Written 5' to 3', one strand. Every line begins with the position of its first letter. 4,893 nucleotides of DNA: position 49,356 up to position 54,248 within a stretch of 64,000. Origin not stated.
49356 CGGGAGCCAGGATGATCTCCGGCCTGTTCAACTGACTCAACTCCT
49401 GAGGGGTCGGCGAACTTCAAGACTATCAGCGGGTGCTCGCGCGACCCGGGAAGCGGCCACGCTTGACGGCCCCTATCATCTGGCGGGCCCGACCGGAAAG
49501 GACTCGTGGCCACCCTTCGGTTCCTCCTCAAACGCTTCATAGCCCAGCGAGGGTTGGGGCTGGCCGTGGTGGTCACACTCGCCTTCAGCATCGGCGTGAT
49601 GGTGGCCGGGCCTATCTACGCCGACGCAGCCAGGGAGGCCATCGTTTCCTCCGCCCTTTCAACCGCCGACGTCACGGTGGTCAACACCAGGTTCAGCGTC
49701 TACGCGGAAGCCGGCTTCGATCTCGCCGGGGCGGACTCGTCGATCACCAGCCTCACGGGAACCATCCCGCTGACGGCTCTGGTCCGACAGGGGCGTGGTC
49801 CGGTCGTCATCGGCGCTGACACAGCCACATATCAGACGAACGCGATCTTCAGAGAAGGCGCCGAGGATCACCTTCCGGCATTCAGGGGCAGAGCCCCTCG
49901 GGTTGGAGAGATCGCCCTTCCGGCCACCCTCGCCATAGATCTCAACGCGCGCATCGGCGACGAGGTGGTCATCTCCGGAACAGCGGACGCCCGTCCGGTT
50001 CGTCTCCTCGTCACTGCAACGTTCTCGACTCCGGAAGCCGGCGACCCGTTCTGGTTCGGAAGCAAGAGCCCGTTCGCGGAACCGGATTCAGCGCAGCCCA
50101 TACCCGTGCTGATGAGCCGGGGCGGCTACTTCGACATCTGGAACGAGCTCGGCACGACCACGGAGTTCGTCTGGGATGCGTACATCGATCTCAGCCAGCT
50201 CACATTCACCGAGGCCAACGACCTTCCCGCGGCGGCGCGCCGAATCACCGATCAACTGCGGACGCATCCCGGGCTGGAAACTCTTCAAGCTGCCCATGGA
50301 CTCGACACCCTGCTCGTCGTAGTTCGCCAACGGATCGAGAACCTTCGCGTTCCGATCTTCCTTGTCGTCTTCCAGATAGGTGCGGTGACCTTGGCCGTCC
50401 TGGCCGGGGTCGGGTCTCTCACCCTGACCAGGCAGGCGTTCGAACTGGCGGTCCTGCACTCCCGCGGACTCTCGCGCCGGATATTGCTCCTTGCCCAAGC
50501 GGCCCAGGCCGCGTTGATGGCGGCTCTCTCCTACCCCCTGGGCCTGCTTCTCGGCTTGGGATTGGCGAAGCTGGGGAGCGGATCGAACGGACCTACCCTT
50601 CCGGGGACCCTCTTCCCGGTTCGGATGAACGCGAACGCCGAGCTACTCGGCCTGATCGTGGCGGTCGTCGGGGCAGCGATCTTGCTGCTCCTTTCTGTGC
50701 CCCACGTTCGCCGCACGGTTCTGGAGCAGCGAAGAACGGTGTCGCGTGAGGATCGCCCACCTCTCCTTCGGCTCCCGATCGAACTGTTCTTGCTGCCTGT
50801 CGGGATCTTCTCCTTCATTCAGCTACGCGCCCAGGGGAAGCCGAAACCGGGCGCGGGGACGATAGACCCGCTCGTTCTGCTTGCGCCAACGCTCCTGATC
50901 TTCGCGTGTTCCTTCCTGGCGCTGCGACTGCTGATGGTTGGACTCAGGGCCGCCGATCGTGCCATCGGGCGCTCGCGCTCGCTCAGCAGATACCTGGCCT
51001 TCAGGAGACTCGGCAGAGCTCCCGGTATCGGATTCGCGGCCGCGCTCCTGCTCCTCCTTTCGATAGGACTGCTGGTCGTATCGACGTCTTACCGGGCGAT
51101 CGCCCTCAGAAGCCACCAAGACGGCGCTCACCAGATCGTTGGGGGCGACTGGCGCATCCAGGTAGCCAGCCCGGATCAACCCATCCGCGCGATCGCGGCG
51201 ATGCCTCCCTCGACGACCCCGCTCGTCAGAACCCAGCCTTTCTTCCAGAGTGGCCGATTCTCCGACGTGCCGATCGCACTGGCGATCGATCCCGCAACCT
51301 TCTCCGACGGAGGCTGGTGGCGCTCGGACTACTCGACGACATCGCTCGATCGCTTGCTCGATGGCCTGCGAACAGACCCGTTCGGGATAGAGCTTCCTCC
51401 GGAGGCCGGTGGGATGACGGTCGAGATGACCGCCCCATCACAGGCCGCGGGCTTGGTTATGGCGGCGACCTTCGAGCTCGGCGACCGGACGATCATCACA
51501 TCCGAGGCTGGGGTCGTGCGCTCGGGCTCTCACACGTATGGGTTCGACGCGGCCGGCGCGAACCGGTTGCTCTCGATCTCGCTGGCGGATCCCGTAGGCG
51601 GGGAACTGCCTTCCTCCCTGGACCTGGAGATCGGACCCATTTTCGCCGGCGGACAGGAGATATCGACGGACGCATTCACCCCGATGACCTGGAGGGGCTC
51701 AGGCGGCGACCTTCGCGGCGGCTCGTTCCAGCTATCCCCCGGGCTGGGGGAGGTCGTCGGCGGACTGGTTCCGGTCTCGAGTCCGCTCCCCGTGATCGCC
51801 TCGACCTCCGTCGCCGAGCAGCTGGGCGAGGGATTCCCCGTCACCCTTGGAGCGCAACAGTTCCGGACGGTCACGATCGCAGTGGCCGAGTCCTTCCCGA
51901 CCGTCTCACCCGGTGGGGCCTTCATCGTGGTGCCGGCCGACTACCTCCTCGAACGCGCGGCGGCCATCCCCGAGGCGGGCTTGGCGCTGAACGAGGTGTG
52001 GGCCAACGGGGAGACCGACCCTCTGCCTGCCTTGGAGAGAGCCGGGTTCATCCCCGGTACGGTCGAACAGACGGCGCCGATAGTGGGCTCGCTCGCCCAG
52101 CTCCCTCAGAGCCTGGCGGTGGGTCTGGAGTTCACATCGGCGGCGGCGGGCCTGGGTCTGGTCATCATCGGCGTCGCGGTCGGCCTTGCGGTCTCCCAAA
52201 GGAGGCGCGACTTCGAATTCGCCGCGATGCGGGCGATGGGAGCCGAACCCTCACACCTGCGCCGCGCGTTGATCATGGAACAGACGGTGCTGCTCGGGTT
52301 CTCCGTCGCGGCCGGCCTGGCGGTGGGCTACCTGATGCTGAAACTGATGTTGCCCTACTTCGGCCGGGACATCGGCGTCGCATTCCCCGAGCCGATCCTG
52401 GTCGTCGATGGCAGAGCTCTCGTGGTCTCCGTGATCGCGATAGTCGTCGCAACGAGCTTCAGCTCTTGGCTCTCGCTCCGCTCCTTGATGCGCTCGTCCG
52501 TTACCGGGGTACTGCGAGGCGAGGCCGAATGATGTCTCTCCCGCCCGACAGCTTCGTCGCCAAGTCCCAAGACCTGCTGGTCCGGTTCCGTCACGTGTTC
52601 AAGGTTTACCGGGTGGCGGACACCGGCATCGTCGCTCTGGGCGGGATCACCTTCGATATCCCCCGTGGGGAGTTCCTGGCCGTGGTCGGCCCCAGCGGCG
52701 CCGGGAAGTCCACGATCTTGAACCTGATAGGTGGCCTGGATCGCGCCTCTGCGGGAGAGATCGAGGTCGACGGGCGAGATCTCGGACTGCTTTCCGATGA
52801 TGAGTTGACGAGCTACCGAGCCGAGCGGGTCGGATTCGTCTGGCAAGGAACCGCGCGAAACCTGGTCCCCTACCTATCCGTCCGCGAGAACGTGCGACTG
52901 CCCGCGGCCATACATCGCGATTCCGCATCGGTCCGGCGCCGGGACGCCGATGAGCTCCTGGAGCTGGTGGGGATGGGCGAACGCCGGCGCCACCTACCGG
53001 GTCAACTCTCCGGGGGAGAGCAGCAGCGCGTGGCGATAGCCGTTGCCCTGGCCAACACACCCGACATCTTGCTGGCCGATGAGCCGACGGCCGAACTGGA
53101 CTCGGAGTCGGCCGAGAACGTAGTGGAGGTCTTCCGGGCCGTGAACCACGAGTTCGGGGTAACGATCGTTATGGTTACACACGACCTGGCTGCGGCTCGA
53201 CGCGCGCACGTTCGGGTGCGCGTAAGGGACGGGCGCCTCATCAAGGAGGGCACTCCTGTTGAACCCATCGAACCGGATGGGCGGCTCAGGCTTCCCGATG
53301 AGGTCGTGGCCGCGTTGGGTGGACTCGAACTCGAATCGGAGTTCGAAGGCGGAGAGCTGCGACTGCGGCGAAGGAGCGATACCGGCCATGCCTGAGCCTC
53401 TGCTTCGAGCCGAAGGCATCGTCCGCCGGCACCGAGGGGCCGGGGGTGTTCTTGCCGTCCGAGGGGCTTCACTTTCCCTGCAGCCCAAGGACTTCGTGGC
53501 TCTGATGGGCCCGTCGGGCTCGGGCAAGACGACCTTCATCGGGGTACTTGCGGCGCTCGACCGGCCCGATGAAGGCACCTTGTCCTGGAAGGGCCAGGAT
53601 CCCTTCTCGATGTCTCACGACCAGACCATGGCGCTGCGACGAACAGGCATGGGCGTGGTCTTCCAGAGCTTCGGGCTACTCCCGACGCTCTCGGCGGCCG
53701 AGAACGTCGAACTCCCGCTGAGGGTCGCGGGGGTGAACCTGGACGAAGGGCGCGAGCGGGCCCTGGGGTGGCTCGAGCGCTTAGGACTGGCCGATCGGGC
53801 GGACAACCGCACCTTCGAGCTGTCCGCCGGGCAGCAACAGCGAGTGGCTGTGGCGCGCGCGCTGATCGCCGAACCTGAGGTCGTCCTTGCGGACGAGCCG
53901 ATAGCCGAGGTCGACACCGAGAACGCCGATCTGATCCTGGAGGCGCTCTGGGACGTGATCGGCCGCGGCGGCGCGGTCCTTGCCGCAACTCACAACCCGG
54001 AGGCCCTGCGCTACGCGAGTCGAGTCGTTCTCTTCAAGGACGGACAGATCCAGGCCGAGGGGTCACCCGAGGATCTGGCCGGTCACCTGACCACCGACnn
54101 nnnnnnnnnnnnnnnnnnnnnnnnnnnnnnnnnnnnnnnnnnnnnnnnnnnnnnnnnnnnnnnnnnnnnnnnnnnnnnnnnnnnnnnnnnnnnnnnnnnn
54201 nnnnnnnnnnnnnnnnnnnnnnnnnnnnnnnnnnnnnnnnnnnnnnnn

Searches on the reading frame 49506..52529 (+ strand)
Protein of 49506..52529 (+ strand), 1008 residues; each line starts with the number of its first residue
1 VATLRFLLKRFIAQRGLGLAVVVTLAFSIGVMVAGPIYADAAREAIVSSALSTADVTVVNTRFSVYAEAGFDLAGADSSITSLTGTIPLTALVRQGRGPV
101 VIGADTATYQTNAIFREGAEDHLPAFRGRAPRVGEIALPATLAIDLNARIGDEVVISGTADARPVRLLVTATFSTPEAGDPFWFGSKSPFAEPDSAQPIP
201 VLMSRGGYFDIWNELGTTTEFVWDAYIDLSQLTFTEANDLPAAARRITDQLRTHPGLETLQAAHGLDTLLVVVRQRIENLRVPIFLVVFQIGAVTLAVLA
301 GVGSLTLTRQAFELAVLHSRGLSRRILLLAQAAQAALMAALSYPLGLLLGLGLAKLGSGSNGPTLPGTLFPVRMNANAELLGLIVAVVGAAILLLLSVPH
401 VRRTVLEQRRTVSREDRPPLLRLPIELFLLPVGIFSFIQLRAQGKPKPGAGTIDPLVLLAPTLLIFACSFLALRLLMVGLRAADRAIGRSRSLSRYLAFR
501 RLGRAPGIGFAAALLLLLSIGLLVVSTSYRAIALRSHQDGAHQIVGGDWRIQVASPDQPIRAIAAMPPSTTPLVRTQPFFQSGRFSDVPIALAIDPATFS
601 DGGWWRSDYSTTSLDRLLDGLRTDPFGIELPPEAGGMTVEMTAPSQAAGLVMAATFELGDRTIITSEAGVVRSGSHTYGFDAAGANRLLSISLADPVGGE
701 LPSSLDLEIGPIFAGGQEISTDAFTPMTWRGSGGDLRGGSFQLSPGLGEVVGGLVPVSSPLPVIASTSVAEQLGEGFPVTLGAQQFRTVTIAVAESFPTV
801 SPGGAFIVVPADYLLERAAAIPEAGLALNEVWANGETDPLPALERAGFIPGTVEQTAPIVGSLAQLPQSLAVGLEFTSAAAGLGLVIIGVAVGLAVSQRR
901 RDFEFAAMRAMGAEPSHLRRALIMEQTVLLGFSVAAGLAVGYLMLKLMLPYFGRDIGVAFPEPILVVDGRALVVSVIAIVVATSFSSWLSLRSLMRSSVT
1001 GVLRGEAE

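Call 26: search_protein_families(library=pfam, proteins=[window:49506-52529:+], max_evalue=0.0001)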
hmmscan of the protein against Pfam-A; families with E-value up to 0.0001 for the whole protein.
window:49506-52529:+ (1008 aa): 1 family
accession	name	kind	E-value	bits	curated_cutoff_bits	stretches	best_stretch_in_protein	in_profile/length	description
PF02687.27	FtsX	-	4.5e-12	46.5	25.5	1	881-998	8-119/120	FtsX-like permease C-terminal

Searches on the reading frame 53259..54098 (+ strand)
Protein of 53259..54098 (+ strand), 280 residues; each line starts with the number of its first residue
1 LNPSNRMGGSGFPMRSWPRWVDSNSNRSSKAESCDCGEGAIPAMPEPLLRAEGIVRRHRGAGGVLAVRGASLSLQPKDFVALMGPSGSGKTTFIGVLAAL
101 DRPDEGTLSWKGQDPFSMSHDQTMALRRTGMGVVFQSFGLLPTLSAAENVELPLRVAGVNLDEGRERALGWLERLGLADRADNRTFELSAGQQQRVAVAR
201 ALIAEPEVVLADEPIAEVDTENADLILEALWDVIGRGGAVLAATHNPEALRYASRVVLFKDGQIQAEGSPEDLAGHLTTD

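Call 56: search_protein_families(library=pfam, proteins=[window:53259-54098:+], max_evalue=0.0001)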
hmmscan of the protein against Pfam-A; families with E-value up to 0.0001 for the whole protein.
window:53259-54098:+ (280 aa): 2 families
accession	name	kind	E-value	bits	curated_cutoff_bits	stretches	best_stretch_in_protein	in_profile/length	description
PF00005.33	ABC_tran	-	5.4e-31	108.5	25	1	68-216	2-137/137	ABC transporter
PF13304.12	AAA_21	-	5.9e-06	27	27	0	79-100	1-22/304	AAA domain, putative AbiEii toxin, Type IV TA system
